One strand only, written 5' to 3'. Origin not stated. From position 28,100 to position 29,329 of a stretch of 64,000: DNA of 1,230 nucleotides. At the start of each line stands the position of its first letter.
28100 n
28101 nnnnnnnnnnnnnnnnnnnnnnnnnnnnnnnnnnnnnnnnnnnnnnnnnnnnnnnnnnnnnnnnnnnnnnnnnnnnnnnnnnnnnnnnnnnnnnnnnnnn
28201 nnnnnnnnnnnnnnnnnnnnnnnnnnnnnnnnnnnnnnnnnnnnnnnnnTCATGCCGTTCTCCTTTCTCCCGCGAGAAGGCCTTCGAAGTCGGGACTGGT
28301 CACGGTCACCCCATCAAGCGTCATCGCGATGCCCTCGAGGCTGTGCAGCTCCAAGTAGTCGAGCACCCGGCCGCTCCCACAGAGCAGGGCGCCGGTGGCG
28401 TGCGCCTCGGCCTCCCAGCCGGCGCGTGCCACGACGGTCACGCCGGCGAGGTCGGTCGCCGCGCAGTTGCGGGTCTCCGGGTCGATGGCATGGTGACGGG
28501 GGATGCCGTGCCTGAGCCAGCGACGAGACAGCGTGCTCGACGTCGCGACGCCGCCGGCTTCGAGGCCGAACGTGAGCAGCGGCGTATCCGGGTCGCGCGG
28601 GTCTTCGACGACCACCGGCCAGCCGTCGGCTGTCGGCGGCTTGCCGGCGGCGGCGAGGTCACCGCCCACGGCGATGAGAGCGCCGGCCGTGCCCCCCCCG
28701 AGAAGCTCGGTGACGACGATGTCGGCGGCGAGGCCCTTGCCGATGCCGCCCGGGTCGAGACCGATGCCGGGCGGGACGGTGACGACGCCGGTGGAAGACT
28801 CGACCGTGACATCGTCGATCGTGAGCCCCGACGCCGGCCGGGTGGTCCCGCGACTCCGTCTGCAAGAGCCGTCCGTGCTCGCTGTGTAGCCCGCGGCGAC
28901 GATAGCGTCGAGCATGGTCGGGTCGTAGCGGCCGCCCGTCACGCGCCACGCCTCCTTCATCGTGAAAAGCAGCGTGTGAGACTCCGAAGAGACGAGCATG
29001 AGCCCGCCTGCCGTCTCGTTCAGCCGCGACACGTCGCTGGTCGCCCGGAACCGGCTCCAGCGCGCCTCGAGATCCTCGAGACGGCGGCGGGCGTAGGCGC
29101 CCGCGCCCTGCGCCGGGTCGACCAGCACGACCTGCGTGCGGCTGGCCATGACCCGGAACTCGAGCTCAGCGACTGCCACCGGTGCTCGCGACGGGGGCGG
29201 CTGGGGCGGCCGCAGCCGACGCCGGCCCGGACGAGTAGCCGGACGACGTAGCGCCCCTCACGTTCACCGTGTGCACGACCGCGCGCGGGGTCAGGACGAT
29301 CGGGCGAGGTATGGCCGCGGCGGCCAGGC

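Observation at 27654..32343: ApbE-centred putative transmembrane electron-transfer module (ferric-reductase-like heme membrane protein, ApbE, small GATSS-motif exported protein, secreted protein) divergent from a two-component system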

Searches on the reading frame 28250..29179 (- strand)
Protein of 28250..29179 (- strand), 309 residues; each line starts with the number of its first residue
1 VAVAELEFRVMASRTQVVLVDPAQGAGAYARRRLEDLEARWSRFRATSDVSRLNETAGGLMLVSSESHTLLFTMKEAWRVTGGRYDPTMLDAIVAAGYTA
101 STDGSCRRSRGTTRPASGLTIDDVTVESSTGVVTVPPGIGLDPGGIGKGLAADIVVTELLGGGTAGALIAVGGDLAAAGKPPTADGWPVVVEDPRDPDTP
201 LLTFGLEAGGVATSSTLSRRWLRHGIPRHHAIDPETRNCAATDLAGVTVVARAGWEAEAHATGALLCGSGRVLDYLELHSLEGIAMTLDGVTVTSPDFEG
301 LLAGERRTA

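Call 3: search_protein_families(library=pfam, proteins=[window:28250-29179:-], max_evalue=0.1)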
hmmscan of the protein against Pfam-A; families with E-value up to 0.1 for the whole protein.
window:28250-29179:- (309 aa): 1 family
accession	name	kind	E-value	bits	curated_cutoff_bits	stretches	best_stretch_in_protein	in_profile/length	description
PF02424.20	ApbE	-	2.4e-42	145.7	25.6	1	14-279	4-258/266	ApbE family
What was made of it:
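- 28250..29179 (-): ApbE-family FAD:protein FMN transferase, 309 aa, GTG start, with no signal peptide or lipobox. PF02424, E = 2.4e-42 (call 3).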

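Call 4: search_protein_families(library=ncbifam, proteins=[window:28250-29179:-], max_evalue=0.1)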
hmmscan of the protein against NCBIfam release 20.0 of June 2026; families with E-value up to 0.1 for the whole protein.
window:28250-29179:- (309 aa): 2 families
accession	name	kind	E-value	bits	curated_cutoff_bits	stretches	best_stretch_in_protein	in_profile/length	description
NF007774.0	PRK10461.1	equivalog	4.5e-13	48.8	498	1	140-303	180-347/351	FAD:protein FMN transferase ApbE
NF011814.0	PRK15286.1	equivalog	0.038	13.5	264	1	260-301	69-109/170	putative minor fimbrial subunit StfE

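Call 7: find_related_loci(query=window:28250-29179:-, collection=genome_contigs, flank=6000)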
Query window:28250-29179:- (309 aa) in genome_contigs; peptide patterns used: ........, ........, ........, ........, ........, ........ (x = any residue, [..] = any of these).
214 stretches matched a pattern; 2 encode a relative of the query (tblastn E <= 1e-3); 2 distinct loci.
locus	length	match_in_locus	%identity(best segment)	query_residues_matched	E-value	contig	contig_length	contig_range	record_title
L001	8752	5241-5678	27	137-279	1e-17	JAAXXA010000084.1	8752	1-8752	MAG: Bacteroidetes bacterium isolate W9_Combined_metabat2_052 W9_Combined_metabat2_052_NODE_4756, whole genome shotgun s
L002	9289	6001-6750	25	34-275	1e-10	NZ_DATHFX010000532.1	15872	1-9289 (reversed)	MAG: Pinirhizobacter sp. isolate SMAG_U12458 k141_172146, whole genome shotgun sequence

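Call 13: search_solved_structures(query=window:28250-29179:-, show_alignments=2)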
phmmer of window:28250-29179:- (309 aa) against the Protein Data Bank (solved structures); distinct sequences matched with E-value up to 0.001: 13.
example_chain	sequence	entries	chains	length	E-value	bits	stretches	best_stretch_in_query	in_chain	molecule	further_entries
1vrm_A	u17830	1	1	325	1.5e-16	63.4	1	24-269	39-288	hypothetical protein TM1553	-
7esa_A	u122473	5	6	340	1.9e-14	56.4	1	33-283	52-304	FAD:protein FMN transferase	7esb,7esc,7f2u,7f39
5mgy_H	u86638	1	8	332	3.1e-14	55.8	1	34-290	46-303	FAD:protein FMN transferase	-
4xgw_A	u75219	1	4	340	2.2e-13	52.9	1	137-306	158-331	FAD:protein FMN transferase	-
6nxi_A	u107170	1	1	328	7.7e-13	51.2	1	32-282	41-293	FAD:protein FMN transferase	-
2o18_A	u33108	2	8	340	8.1e-13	51.1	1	137-306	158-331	Thiamine biosynthesis lipoprotein apbE | FAD:protein FMN transferase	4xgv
4xgx_A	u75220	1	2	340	8.5e-13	51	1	137-306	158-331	FAD:protein FMN transferase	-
3pnd_A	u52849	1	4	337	2.5e-12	49.5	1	137-303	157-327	Thiamine biosynthesis lipoprotein ApbE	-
4xdt_A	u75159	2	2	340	6.7e-12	48.1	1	35-269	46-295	FAD:protein FMN transferase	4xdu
6nxj_A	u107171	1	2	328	1.7e-11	46.7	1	32-282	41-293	FAD:protein FMN transferase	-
4ifu_A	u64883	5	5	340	2.7e-11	46.1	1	123-269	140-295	FAD:protein FMN transferase | Thiamine biosynthesis lipoprotein ApbE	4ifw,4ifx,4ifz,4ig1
7mgt_A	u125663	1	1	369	3.4e-11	45.8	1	123-269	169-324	FAD:protein FMN transferase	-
4xdr_A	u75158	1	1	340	7.4e-11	44.7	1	123-269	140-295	FAD:protein FMN transferase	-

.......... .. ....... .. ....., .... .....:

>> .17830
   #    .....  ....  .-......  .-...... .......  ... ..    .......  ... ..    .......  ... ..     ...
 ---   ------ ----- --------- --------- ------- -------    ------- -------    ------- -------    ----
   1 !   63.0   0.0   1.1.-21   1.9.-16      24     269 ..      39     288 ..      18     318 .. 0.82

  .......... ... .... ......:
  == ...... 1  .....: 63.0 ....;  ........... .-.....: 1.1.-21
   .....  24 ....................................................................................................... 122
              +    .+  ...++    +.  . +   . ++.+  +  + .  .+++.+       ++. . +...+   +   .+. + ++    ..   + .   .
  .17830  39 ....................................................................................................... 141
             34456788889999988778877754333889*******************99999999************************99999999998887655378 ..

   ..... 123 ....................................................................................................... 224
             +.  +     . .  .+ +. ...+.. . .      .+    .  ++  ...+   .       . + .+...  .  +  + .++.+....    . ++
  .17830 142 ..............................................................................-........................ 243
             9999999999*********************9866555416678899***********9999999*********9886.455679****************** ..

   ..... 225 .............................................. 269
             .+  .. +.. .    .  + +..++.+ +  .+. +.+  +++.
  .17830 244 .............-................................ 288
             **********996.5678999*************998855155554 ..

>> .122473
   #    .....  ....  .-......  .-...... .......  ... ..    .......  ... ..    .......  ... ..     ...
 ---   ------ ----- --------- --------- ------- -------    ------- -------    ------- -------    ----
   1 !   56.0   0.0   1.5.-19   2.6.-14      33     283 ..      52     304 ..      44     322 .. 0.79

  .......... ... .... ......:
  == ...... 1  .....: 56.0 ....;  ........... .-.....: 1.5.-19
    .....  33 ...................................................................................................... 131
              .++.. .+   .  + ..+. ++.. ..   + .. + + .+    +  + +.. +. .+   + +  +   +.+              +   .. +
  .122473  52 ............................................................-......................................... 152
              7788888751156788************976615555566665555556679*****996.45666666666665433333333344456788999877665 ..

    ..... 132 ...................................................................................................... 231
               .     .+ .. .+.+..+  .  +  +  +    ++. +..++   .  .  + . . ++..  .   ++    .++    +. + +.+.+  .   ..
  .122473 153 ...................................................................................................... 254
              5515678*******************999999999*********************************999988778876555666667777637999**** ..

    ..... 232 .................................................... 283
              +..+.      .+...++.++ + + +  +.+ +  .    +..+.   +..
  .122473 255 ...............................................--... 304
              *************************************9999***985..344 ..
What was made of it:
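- On ApbE / FAD:protein FMN transferase (PF02424): PDB relatives TM1553 and FmnB at E = 1e-16 to 1e-14 (call 13).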

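Call 34: find_homologous_proteins(query=window:28250-29179:-, max_evalue=1e-10)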
Query window:28250-29179:- (309 aa): 2009 proteins with E <= 1e-10 among 8000 candidates; the best 120 are listed.
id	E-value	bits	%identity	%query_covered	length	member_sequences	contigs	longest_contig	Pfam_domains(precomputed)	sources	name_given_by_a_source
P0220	7.9e-134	463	96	73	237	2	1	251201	PF02424.21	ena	-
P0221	2.4e-121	422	67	99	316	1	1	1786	PF02424.21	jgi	-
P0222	3.4e-121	422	70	92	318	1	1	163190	PF02424.21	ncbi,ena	-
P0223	4.5e-121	421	67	100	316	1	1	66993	PF02424.21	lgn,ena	-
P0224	2.6e-118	412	67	99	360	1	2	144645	PF02424.21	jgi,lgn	-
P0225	7.7e-118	411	67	98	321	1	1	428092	PF02424.21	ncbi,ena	-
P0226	3.4e-117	409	67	100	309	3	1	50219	PF02424.21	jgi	-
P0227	3.2e-116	405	67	97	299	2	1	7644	PF02424.21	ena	-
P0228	5.2e-116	405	65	96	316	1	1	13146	PF02424.21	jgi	jgi:thiamine biosynthesis lipoprotein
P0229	1.8e-115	403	65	98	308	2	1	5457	PF02424.21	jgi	jgi:thiamine biosynthesis lipoprotein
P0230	1.3e-114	400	66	97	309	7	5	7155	PF02424.21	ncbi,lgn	-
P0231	1.5e-114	400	65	99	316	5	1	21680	PF02424.21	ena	-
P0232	2.5e-113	396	66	99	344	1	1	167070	PF02424.21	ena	-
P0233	4.0e-113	395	65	96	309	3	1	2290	PF02424.21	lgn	-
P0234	4.7e-113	395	64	99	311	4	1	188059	PF02424.21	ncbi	-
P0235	4.7e-113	395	65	94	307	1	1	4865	PF02424.21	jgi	jgi:FAD:protein FMN transferase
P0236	1.0e-112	394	64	97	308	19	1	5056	PF02424.21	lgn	-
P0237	1.0e-112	394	66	97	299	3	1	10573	PF02424.21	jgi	jgi:thiamine biosynthesis lipoprotein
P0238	1.3e-112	394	64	100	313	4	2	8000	PF02424.21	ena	-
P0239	2.7e-112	393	66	97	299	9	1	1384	PF02424.21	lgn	-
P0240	4.7e-112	392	66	97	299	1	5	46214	PF02424.21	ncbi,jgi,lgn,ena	-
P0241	1.7e-111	390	63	100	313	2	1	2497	PF02424.21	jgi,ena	jgi:thiamine biosynthesis lipoprotein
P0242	1.8e-111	390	64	96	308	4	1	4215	PF02424.21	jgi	jgi:thiamine biosynthesis lipoprotein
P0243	2.8e-111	389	67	93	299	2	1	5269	PF02424.21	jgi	jgi:thiamine biosynthesis lipoprotein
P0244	4.1e-111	389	64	99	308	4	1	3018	PF02424.21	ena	-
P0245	4.2e-111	389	63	97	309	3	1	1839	PF02424.21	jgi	jgi:FAD:protein FMN transferase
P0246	4.8e-111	388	64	99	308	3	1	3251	PF02424.21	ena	-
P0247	7.3e-111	388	63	96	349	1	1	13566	PF02424.21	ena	-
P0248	2.7e-110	386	64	97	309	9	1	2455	PF02424.21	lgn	-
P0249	5.3e-110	385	64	97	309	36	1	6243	PF02424.21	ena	-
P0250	5.4e-110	385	63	96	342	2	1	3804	PF02424.21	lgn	-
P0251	6.8e-110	385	65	96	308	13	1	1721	PF02424.21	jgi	jgi:thiamine biosynthesis lipoprotein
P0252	7.9e-110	384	64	99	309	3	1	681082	PF02424.21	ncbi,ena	-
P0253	1.1e-109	384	62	100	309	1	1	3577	PF02424.21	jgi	jgi:FAD:protein FMN transferase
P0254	3.1e-109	383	63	98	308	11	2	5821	PF02424.21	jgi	-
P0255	3.8e-109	382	63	97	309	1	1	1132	PF02424.21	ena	-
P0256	4.4e-109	382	63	99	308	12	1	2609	PF02424.21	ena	-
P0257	4.4e-109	382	63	97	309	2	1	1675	PF02424.21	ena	-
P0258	6.8e-109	381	63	96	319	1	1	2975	PF02424.21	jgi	jgi:FAD:protein FMN transferase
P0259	7.0e-109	381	64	98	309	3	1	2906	PF02424.21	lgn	-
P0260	7.6e-109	381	62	96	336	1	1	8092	PF02424.21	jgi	jgi:thiamine biosynthesis lipoprotein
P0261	1.4e-108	380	62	100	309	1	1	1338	PF02424.21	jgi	jgi:thiamine biosynthesis lipoprotein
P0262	1.7e-108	380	62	97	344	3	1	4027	PF02424.21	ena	-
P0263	1.8e-108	380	62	98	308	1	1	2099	PF02424.21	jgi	jgi:thiamine biosynthesis lipoprotein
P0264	2.5e-108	380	63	97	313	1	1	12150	PF02424.21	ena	-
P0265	3.0e-108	379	64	92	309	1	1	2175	PF02424.21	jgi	jgi:thiamine biosynthesis lipoprotein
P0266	3.6e-108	379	63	100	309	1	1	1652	PF02424.21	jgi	jgi:thiamine biosynthesis lipoprotein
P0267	3.9e-108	379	62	97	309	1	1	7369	PF02424.21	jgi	jgi:FAD:protein FMN transferase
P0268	4.4e-108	379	62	99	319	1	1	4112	PF02424.21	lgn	-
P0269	4.6e-108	379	65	95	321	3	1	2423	PF02424.21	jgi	-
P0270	5.0e-108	379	62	98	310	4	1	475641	PF02424.21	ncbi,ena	-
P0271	5.5e-108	378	63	95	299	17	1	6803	PF02424.21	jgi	-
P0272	1.1e-107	378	64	93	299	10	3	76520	PF02424.21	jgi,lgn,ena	-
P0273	1.7e-107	377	63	96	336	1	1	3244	PF02424.21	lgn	-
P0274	1.9e-107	377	63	96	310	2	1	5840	PF02424.21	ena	-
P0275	2.1e-107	377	62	96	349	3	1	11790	PF02424.21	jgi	jgi:thiamine biosynthesis lipoprotein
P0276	3.6e-107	376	63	95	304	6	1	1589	PF02424.21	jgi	-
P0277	4.2e-107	376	62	96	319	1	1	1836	PF02424.21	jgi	jgi:thiamine biosynthesis lipoprotein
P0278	5.3e-107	375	64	90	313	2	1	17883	PF02424.21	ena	-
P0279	7.2e-107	375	63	99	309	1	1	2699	PF02424.21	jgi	jgi:FAD:protein FMN transferase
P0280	7.6e-107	375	63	94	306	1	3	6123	PF02424.21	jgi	jgi:thiamine biosynthesis lipoprotein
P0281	9.3e-107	374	61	95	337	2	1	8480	PF02424.21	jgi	jgi:thiamine biosynthesis lipoprotein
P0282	1.4e-106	374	62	97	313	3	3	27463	PF02424.21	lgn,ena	-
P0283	2.1e-106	373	63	97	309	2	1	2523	PF02424.21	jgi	-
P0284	2.2e-106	373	62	98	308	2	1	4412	PF02424.21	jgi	jgi:FAD:protein FMN transferase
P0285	2.3e-106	373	62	97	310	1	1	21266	PF02424.21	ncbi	-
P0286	3.1e-106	373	63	97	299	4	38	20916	PF02424.21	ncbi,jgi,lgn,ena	-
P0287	4.2e-106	372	63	97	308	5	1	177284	PF02424.21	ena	-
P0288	4.2e-106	372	63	94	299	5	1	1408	PF02424.21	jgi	-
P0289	5.4e-106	372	62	97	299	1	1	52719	PF02424.21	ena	-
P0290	7.1e-106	371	62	96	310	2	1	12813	PF02424.21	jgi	-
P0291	1.1e-105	371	62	97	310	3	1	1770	PF02424.21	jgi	jgi:thiamine biosynthesis lipoprotein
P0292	1.2e-105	371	62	96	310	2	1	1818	PF02424.21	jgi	-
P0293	1.4e-105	371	62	96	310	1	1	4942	PF02424.21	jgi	jgi:FAD:protein FMN transferase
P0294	2.1e-105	370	62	97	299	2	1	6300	PF02424.21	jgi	jgi:thiamine biosynthesis lipoprotein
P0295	2.3e-105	370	63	94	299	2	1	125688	PF02424.21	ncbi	-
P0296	3.1e-105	369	61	95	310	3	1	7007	PF02424.21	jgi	-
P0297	4.2e-105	369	62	95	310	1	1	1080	PF02424.21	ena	-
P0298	6.4e-105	368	63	95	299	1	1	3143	PF02424.21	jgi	jgi:FAD:protein FMN transferase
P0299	8.8e-105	368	62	94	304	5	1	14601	PF02424.21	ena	-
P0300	9.3e-105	368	63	94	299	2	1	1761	PF02424.21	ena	-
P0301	1.2e-104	367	64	94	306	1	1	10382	PF02424.21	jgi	jgi:FAD:protein FMN transferase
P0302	1.4e-104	367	63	94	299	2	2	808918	PF02424.21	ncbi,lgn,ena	-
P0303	1.5e-104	367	61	96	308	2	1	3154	PF02424.21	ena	-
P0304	1.6e-104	367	62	97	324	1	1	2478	PF02424.21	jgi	jgi:FAD:protein FMN transferase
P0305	2.0e-104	367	62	94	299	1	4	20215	PF02424.21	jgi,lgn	-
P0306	2.1e-104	367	59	99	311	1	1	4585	PF02424.21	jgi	jgi:FAD:protein FMN transferase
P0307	2.2e-104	367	60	96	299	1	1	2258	PF02424.21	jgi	jgi:thiamine biosynthesis lipoprotein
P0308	3.6e-104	366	61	94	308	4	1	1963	PF02424.21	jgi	-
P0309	3.8e-104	366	62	96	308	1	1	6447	PF02424.21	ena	-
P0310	4.5e-104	366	60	98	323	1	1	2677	PF02424.21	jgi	jgi:thiamine biosynthesis lipoprotein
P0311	5.4e-104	365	60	98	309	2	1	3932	PF02424.21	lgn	-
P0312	6.9e-104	365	62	94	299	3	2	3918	PF02424.21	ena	-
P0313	8.4e-104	365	62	96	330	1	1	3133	PF02424.21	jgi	jgi:thiamine biosynthesis lipoprotein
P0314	2.0e-103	363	63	95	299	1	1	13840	PF02424.21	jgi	jgi:thiamine biosynthesis lipoprotein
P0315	4.2e-103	362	63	95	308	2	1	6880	PF02424.21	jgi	-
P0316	9.2e-103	361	62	94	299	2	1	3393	PF02424.21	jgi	-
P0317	1.3e-102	361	63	95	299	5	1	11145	PF02424.21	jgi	jgi:FAD:protein FMN transferase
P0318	4.1e-102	359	60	95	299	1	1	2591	PF02424.21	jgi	jgi:thiamine biosynthesis lipoprotein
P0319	4.8e-102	359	62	91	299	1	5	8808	PF02424.21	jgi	jgi:thiamine biosynthesis lipoprotein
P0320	5.6e-102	359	58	96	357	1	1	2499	PF02424.21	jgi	jgi:FAD:protein FMN transferase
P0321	5.9e-102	359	65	89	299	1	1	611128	PF02424.21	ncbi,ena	-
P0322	2.0e-101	357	62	94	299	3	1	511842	PF02424.21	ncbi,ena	-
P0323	3.6e-101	356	62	95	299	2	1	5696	PF02424.21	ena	-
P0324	3.9e-101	356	62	94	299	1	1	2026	PF02424.21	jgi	jgi:FAD:protein FMN transferase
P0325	6.4e-101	355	60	96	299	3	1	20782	PF02424.21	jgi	jgi:thiamine biosynthesis lipoprotein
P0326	8.1e-101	355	63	94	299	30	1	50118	PF02424.21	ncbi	-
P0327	9.5e-101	355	61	94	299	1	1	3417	PF02424.21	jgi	jgi:thiamine biosynthesis lipoprotein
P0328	1.0e-100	355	59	98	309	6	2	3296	PF02424.21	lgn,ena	-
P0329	1.0e-100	355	64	89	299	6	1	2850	PF02424.21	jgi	jgi:thiamine biosynthesis lipoprotein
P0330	1.1e-100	355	58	98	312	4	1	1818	PF02424.21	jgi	jgi:thiamine biosynthesis lipoprotein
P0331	3.3e-100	353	58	94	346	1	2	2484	PF02424.21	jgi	jgi:FAD:protein FMN transferase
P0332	5.6e-100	352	60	97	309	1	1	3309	PF02424.21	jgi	jgi:FAD:protein FMN transferase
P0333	1.1e-99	351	61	93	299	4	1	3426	PF02424.21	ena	-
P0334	2.4e-99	350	65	85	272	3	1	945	PF02424.21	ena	-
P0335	3.7e-99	349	63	89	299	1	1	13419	PF02424.21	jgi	jgi:thiamine biosynthesis lipoprotein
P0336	4.5e-99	349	58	96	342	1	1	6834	PF02424.21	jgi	jgi:thiamine biosynthesis lipoprotein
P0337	4.6e-99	349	61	93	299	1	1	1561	PF02424.21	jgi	jgi:thiamine biosynthesis lipoprotein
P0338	1.7e-98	347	62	89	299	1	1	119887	PF02424.21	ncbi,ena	-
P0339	2.0e-98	347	61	94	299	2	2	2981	PF02424.21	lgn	-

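Call 57: list_cluster_members(proteins=[P0326, P0286, P0240, P0230, P0302, P0252, P0322, P0295, P0285, P0177])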
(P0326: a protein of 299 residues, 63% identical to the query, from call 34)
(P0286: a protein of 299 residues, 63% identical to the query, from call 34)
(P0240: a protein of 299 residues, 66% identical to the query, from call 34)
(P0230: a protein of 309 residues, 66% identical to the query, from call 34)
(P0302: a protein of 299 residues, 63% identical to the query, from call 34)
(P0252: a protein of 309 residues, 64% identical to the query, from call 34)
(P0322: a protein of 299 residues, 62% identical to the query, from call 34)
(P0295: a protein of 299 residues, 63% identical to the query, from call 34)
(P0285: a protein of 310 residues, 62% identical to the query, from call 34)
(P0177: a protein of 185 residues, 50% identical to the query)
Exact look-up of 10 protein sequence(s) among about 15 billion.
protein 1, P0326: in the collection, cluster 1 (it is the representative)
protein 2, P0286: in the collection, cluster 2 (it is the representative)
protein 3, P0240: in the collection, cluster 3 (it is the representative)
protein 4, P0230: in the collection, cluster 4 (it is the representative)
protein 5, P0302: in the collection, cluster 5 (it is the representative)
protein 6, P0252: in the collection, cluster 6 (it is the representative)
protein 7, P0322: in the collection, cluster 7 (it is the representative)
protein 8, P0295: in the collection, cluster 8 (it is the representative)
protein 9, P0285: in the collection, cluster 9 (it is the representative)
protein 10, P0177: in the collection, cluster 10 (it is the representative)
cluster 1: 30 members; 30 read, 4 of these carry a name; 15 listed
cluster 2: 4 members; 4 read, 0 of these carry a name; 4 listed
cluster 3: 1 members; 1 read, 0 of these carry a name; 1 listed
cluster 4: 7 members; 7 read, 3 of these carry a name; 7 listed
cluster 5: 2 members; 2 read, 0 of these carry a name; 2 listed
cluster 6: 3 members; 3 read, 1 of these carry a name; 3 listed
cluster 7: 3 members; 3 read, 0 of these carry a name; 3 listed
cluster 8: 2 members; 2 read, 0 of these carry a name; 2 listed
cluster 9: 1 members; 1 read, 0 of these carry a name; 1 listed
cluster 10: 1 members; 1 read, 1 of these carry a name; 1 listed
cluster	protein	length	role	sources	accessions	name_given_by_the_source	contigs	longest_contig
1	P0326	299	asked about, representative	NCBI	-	-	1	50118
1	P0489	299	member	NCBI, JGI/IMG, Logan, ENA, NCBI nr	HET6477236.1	MAG TPA: FAD:protein FMN transferase [Thermoleophilia bacterium] | FAD:protein FMN transferase [Thermoleophilia bacterium]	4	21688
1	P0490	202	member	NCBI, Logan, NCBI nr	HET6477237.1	MAG TPA: ferric reductase-like transmembrane domain-containing protein [Thermoleophilia ... | ferric reductase-like transmembrane domain-containing protein [Thermoleophilia bacterium]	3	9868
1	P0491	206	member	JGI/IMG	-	sulfoxide reductase heme-binding subunit YedZ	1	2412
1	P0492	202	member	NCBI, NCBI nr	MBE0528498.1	MAG: ferric reductase-like transmembrane domain-containing protein [Thermoleophilia ... | ferric reductase-like transmembrane domain-containing protein [Thermoleophilia bacterium]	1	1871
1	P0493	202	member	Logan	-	-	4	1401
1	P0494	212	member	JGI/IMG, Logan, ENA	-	-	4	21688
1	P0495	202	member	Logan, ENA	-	-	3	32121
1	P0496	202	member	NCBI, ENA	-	-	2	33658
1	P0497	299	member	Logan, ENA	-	-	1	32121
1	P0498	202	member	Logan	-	-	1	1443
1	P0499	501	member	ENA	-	-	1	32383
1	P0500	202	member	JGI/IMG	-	-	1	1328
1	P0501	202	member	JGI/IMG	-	-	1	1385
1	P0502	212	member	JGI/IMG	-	-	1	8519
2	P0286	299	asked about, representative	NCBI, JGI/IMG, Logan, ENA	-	-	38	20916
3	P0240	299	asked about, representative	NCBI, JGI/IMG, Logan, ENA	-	-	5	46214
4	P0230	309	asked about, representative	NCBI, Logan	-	-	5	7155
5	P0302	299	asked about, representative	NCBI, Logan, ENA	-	-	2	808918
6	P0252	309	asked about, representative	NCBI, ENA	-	-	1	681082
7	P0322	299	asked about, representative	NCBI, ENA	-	-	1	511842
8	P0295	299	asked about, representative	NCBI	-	-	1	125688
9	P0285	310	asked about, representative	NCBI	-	-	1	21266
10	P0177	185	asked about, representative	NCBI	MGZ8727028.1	MAG: hypothetical protein ACXWW1_11280 [Aeromicrobium sp.]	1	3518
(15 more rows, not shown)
